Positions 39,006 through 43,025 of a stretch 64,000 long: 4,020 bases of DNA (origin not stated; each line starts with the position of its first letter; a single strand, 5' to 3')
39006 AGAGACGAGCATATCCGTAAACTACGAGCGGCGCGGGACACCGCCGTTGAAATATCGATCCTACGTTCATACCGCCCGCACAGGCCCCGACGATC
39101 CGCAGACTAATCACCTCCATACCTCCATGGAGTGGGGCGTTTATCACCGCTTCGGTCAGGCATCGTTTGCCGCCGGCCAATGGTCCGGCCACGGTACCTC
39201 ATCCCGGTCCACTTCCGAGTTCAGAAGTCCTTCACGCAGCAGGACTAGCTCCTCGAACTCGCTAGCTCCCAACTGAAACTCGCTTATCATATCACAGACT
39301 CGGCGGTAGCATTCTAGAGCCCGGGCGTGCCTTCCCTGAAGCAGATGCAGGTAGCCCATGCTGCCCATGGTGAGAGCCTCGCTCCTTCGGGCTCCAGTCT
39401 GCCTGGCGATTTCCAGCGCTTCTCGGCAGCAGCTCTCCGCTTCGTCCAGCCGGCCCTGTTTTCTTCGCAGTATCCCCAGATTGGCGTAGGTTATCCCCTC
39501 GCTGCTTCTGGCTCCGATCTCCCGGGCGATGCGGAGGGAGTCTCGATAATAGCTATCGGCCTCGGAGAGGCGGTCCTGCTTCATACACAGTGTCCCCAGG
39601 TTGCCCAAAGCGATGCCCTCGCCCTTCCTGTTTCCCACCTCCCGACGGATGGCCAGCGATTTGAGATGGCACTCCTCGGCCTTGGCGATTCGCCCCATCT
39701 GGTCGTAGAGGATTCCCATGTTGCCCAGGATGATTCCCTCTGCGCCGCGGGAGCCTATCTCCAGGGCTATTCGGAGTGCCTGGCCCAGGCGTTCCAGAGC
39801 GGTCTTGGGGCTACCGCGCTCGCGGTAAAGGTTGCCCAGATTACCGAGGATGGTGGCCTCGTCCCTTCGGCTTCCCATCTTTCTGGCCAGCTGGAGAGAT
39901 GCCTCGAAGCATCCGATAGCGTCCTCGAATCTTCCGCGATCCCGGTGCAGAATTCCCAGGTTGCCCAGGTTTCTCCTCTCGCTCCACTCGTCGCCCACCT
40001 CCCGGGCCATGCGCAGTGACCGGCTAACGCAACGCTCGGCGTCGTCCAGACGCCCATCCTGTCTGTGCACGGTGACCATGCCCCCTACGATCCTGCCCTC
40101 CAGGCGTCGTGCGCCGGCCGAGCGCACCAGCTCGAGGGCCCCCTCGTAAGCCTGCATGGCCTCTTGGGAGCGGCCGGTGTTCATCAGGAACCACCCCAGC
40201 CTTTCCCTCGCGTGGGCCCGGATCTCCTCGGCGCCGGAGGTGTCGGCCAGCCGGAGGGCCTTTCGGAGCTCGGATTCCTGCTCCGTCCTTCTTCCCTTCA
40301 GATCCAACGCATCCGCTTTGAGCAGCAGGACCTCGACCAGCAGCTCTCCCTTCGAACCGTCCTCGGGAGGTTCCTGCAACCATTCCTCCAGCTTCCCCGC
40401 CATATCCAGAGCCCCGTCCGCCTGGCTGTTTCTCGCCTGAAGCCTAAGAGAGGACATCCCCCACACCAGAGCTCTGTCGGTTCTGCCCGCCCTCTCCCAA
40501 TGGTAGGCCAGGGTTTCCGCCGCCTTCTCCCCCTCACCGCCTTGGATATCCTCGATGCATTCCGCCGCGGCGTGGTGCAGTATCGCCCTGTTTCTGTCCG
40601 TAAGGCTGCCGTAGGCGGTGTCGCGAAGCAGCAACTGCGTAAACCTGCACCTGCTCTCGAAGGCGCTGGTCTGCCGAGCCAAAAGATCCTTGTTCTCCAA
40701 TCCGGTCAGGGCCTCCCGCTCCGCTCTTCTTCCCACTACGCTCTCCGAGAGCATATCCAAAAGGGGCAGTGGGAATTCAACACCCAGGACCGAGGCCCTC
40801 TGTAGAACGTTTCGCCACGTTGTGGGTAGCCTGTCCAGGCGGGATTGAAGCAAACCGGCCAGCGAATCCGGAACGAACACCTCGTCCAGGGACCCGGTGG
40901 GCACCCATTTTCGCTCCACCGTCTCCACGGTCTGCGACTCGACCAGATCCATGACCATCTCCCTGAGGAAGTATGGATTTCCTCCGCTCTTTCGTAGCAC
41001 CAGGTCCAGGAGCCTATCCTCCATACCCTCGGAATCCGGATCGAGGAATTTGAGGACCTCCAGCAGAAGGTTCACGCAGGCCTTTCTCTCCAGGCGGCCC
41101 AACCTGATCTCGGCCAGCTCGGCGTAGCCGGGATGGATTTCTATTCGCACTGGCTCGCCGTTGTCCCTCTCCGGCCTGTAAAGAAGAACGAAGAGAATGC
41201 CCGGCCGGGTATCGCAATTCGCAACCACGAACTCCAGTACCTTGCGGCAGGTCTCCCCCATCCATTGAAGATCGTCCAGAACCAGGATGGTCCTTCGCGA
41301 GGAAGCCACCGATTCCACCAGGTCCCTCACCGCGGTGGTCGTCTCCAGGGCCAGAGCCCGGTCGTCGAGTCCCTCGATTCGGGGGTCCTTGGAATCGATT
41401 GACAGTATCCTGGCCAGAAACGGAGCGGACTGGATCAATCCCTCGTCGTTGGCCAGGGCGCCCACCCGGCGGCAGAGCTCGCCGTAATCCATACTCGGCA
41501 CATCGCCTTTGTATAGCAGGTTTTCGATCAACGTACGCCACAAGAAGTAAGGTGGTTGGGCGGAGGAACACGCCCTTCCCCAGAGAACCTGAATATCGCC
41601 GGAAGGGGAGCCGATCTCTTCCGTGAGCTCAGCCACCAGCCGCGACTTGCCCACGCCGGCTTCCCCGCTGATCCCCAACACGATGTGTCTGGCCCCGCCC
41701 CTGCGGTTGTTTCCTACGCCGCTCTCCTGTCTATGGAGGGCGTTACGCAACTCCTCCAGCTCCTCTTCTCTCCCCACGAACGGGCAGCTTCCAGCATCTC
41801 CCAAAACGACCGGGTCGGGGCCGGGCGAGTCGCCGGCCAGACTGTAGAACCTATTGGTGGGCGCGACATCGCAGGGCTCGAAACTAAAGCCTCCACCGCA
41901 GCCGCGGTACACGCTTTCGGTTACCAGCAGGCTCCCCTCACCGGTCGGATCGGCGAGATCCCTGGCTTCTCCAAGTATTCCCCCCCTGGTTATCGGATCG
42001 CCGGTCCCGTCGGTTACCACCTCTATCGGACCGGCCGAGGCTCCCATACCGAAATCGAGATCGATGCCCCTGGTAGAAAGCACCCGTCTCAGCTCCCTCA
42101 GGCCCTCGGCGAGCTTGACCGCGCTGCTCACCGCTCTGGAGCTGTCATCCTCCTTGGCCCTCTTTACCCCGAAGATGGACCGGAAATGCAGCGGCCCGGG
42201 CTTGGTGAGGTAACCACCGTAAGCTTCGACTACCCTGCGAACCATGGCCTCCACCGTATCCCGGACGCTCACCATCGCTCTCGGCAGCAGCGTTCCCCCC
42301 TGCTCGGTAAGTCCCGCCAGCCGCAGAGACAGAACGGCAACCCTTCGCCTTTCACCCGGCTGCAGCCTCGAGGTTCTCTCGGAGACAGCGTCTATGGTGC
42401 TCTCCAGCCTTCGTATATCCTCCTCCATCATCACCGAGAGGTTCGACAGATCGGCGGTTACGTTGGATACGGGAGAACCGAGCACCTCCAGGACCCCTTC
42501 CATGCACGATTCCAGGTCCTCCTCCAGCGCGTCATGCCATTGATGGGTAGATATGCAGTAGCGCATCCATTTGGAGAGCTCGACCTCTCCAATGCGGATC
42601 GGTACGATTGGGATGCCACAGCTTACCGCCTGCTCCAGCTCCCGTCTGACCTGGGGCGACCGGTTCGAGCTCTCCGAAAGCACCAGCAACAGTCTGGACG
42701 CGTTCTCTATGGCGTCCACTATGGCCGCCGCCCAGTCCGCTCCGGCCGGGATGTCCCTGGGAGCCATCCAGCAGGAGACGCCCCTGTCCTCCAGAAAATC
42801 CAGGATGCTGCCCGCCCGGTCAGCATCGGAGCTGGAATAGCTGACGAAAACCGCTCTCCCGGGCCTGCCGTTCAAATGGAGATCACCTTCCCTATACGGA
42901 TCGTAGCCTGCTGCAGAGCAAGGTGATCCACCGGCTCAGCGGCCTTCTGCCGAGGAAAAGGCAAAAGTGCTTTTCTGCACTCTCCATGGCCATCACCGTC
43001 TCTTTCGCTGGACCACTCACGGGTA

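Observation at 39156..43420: Giant TIR-cyclase-STAND-TPR protein behind an AT-rich island: candidate defence/signalling module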

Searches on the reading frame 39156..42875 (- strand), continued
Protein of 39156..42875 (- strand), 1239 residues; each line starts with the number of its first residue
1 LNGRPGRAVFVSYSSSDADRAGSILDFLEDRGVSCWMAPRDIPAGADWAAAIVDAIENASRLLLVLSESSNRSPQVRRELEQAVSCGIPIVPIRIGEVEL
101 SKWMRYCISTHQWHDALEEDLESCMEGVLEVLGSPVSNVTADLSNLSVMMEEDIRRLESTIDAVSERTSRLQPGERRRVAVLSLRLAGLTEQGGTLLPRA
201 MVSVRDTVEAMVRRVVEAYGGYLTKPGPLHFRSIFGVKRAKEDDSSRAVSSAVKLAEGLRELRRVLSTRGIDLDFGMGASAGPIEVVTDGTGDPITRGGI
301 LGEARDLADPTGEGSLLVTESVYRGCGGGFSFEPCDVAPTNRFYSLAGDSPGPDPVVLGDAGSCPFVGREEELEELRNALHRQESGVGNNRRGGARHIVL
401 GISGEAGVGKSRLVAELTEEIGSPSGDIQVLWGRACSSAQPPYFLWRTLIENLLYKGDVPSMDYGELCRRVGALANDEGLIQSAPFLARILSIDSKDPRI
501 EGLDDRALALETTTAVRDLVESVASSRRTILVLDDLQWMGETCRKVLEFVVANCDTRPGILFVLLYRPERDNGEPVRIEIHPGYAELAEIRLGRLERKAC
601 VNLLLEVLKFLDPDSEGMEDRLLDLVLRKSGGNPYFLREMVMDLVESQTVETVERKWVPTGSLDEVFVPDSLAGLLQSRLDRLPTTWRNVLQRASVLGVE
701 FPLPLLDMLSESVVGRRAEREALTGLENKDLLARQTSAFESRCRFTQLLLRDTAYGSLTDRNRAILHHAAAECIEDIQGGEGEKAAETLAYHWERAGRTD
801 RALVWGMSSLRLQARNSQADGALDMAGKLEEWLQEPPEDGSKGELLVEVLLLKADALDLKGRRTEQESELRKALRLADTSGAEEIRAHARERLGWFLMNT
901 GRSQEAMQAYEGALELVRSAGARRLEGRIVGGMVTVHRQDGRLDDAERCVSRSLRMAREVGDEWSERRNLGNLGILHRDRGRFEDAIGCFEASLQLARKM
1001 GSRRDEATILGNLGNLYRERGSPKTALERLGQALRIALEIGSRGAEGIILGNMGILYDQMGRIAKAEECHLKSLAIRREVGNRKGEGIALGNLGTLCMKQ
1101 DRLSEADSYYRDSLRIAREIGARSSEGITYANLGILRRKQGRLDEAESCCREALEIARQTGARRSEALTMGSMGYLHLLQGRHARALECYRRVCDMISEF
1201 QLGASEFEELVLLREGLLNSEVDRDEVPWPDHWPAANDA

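Call 71: list_cluster_members(proteins=[window:39156-42875:-, P0121, P0122, P0123, P0132, P0155, P0157, P0161, P0164, P0006])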
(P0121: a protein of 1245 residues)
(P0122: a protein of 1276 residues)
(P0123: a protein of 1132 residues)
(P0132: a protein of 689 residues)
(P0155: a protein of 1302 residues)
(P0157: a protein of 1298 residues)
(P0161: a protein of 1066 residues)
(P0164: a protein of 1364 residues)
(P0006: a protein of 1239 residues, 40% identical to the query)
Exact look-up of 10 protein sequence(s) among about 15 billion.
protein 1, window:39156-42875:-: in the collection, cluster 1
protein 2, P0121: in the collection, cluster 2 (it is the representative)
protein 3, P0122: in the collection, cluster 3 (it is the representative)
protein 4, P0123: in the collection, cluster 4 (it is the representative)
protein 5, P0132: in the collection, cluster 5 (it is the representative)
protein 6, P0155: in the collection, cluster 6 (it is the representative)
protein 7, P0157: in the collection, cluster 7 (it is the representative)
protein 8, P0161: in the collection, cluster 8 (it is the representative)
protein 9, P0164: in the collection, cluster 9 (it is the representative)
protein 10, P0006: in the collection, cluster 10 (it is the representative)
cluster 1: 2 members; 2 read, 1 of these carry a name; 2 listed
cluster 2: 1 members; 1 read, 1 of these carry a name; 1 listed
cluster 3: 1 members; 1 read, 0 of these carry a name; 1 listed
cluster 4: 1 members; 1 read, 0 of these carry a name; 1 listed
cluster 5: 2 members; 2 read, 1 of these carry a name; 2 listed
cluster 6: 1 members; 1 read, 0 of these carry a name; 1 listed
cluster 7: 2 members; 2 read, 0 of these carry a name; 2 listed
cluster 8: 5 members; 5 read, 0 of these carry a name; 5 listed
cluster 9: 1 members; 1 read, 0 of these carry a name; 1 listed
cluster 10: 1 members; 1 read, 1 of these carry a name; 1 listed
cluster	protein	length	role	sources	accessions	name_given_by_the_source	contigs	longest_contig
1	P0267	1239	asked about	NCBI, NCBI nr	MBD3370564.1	tetratricopeptide repeat protein [Candidatus Fermentibacteria bacterium]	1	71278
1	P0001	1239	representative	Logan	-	-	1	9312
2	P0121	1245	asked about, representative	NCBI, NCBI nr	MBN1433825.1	tetratricopeptide repeat protein [Candidatus Fermentibacterales bacterium]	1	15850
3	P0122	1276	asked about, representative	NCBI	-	-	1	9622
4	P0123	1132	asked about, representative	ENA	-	-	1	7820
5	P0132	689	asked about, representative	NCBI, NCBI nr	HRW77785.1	MAG TPA: TIR domain-containing protein, partial [Candidatus Sabulitectum sp.] | TIR domain-containing protein [Candidatus Sabulitectum sp.]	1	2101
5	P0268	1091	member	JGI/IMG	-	-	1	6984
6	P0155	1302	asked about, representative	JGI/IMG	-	-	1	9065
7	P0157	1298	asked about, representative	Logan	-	-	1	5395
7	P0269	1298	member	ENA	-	-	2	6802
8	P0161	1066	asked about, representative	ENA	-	-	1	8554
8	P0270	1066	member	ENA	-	-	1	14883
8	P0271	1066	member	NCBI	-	-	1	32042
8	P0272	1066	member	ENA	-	-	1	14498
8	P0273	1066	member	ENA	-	-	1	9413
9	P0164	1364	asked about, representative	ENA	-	-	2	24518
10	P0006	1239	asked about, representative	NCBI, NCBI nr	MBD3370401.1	tetratricopeptide repeat protein [Candidatus Fermentibacteria bacterium]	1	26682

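Call 93: search_protein_families(library=padloc, alignment_id=A8, max_evalue=0.00001)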
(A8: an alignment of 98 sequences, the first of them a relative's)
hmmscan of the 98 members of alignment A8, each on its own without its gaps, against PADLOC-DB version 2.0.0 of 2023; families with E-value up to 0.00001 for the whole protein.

A. member 1, L002:1831-3042:- (403 aa): 0 families

B. families by the number of members that match (of 98 scanned): 70 families (the first 25 are shown)
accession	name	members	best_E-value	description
PDLC02293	AbiEii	5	1e-78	AbiEii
PDLC02313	AbiEii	5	1.1e-35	AbiEii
PDLC02323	AbiEii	5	1.1e-19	AbiEii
PDLC02296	AbiEii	5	1.6e-19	AbiEii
PDLC02304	AbiEii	5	6.1e-16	AbiEii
PDLC02324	AbiEii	5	1.8e-15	AbiEii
PDLC02307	AbiEii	5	2.1e-12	AbiEii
PDLC04140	mad8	5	1.8e-11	mads_8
PDLC02294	AbiEii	5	6.4e-11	AbiEii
PDLC02330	AbiEii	5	7.7e-11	AbiEii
PDLC02328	AbiEii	5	3.3e-10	AbiEii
PDLC02240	AbiEi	4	2.7e-53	AbiEi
PDLC02274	AbiEi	4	9e-51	AbiEi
PDLC02241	AbiEi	4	9.8e-48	AbiEi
PDLC02272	AbiEi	4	2.9e-35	AbiEi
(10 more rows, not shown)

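Call 96: find_related_loci(query=A1, collection=viral_contigs, flank=5000)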
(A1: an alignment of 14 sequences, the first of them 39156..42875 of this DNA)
Query A1 (1239 aa) in viral_contigs; peptide patterns used: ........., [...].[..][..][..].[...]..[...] (x = any residue, [..] = any of these).
60 stretches matched a pattern, but none encodes a relative of the query by tblastn (E <= 1e-3).

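Call 100: search_protein_families(library=pfam, alignment_id=A8, max_evalue=0.00001)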
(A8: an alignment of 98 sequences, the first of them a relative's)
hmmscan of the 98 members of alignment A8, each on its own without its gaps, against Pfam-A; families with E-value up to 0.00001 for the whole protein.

A. member 1, L002:1831-3042:- (403 aa): 0 families

B. families by the number of members that match (of 98 scanned): 93 families (the first 25 are shown)
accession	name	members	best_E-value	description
PF08843.17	AbiEii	5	2.3e-29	Nucleotidyl transferase AbiEii toxin, Type IV TA system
PF13424.12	TPR_12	4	1.3e-46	Tetratricopeptide repeat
PF13517.12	FG-GAP_3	4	6.2e-38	FG-GAP-like repeat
PF01839.29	FG-GAP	4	1.9e-21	FG-GAP repeat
PF00155.27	Aminotran_1_2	3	2.1e-56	Aminotransferase class I and II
PF00990.26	GGDEF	3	1.7e-44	Diguanylate cyclase, GGDEF domain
PF00005.33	ABC_tran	3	1.2e-33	ABC transporter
PF13676.11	TIR_2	3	8.2e-24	TIR domain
PF13191.12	AAA_16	3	2.8e-22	AAA ATPase domain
PF01569.27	PAP2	3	4.3e-21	PAP2 superfamily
PF13174.12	TPR_6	3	2.1e-14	Tetratricopeptide repeat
PF14559.12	TPR_19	3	2e-12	Tetratricopeptide repeat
PF00515.34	TPR_1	2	6.6e-33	Tetratricopeptide repeat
PF00989.32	PAS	2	1.4e-32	PAS fold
PF13181.12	TPR_8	2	1.7e-31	Tetratricopeptide repeat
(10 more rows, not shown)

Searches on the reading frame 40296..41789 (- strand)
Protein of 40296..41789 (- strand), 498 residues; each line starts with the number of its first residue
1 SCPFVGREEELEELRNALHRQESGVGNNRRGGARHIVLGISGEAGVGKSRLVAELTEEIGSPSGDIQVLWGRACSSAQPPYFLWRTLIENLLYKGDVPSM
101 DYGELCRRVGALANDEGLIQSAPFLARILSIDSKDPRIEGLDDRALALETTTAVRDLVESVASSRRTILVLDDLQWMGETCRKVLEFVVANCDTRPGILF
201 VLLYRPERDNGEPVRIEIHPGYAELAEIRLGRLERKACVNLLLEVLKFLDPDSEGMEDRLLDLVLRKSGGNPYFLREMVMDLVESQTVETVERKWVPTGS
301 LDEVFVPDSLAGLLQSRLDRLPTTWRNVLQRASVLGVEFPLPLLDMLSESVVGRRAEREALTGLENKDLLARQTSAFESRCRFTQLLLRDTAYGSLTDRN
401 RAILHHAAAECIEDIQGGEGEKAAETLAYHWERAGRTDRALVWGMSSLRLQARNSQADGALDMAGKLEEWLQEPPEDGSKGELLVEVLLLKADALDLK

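Call 78: search_solved_structures(query=window:40296-41789:-, max_evalue=0.01, show_alignments=0)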
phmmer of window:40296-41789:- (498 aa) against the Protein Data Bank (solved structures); distinct sequences matched with E-value up to 0.01: 0.

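Call 80: search_solved_structures(query=A6, max_evalue=1, show_alignments=0)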
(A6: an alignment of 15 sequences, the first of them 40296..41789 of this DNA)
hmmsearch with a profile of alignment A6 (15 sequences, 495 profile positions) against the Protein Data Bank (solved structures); distinct sequences matched with E-value up to 1: 7.
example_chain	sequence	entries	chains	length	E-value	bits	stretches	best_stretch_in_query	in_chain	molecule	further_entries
1ufr_A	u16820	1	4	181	0.21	13.4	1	163-240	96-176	pyr mRNA-binding attenuation protein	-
4dug_A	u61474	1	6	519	0.46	12.3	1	34-76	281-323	Circadian clock protein kinase kaiC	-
8jon_A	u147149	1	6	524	0.7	11.7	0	34-76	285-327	Circadian clock oscillator protein KaiC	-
3b5j_A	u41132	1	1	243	0.72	11.6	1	35-82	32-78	Alpha-hemolysin translocation ATP-binding protein hlyB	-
1z0k_A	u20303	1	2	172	0.85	11.4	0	39-63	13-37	GTP-binding protein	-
2bmd_A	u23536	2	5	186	0.86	11.4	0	39-63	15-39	RAS-RELATED PROTEIN RAB4A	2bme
2fg5_A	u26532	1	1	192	0.98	11.2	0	25-62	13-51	Ras-related protein Rab-31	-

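Call 91: predict_structure(alignment_id=A7)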
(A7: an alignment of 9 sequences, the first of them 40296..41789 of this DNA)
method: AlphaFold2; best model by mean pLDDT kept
length: 498 residues; sequences in the alignment: 9
mean_pLDDT: 85.3   pTM: 0.72
mean pLDDT of the five models: 85.3, 84.0, 82.9, 81.4, 78.9
residues with pLDDT >= 90: 183; 70-90: 277; 50-70: 33; < 50: 5
segments of 3 or more residues with pLDDT < 50: none
pLDDT, mean of each block of 10 residues (from residue 1): 79 89 80 91 89 84 72 75 87 66 86 76 88 82 84 92 88 88 91 89 88 84 92 92 90 90 92 90 89 90 81 87 92 89 92 89 87 67 83 92 95 73 83 90 90 80 88 64 89 84
secondary structure, 60 per line:
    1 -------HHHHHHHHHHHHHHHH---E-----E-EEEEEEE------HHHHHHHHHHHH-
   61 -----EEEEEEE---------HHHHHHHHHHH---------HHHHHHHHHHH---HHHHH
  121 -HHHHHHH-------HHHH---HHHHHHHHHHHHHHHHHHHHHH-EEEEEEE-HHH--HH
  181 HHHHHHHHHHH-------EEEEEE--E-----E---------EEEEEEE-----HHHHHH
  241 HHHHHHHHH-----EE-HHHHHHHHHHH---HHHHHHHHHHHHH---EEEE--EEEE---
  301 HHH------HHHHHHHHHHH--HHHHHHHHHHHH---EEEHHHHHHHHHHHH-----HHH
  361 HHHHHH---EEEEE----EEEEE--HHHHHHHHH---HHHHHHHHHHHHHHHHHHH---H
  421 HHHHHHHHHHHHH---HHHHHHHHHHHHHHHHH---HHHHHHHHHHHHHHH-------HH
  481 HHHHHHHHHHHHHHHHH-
elements in order: H8-23 E35-41 H48-59 E66-72 H82-92 H102-112 H116-120 H122-128 H136-139 H143-164 E166-172 H179-191 E199-204 E223-229 H235-249 H258-268 H272-284 E288-291 E294-297 H310-320 H323-334 E338-340 H341-352 H358-366 E370-374 E379-383 H386-394 H398-416 H420-433 H437-453 H457-471 H479-497

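Call 95: fold_search(model_id=the predicted structure, library=pdb)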
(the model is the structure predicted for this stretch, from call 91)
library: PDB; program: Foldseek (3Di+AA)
matches with E <= 10: 1633; with E <= 0.001: 266
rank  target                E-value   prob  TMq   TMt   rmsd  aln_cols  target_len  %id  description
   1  3sfz                  1.8e-10  1.00  0.45  0.23   9.3       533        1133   14  Crystal structure of full-length murine Apaf-1 (released 2011-08-24)
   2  3j2t_A                3.0e-10  1.00  0.28  0.14  19.2       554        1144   14  An improved model of the human apoptosome (released 2013-04-10)
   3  1z6t_B                5.1e-10  1.00  0.45  0.40  10.3       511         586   14  Structure of the apoptotic protease-activating factor 1 bound to ADP (released 2005-04-19)
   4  6mfv_A                5.6e-10  1.00  0.41  0.34  10.4       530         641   14  Crystal structure of the Signal Transduction ATPase with Numerous Domains (STAND) protein with a tetratricopeptide rep (released 2019-02-20)
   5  3shf                  7.2e-10  1.00  0.45  0.24   9.0       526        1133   14  Crystal structure of the R265S mutant of full-length murine Apaf-1 (released 2011-08-24)
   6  5juy_A                7.2e-10  1.00  0.29  0.15  18.4       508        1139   15  Active human apoptosome with procaspase-9 (released 2016-10-19)
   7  4m9s_A                1.5e-09  1.00  0.32  0.31  17.1       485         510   15  crystal structure of CED-4 bound CED-3 fragment (released 2013-10-23)
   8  1z6t_A                3.9e-09  1.00  0.45  0.40   9.3       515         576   14  Structure of the apoptotic protease-activating factor 1 bound to ADP (released 2005-04-19)
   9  5juy_B                3.9e-09  1.00  0.29  0.14  18.4       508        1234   15  Active human apoptosome with procaspase-9 (released 2016-10-19)
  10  6j5t_C                1.4e-08  1.00  0.30  0.20  15.0       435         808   14  Reconstitution and structure of a plant NLR resistosome conferring immunity (released 2019-03-20)
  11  2a5y_C                2.1e-08  1.00  0.30  0.38  15.9       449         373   17  Structure of a CED-4/CED-9 complex (released 2005-10-11)
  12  7jpq_D                4.9e-08  1.00  0.29  0.35  13.7       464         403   11  ORC-O2-5: Human Origin Recognition Complex (ORC) with subunits 2,3,4,5 (released 2020-09-02)
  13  8bob_C                5.2e-08  1.00  0.40  0.45   9.2       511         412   14  Structural basis for negative regulation of the maltose system (released 2023-10-18)
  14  1fnn_A                9.1e-08  1.00  0.34  0.43  17.1       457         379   13  CRYSTAL STRUCTURE OF CDC6P FROM PYROBACULUM AEROPHILUM (released 2000-10-04)
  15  2qby_B                1.0e-07  1.00  0.41  0.53  10.7       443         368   12  Crystal structure of a heterodimer of Cdc6/Orc1 initiators bound to origin DNA (from S. solfataricus) (released 2007-09-11)
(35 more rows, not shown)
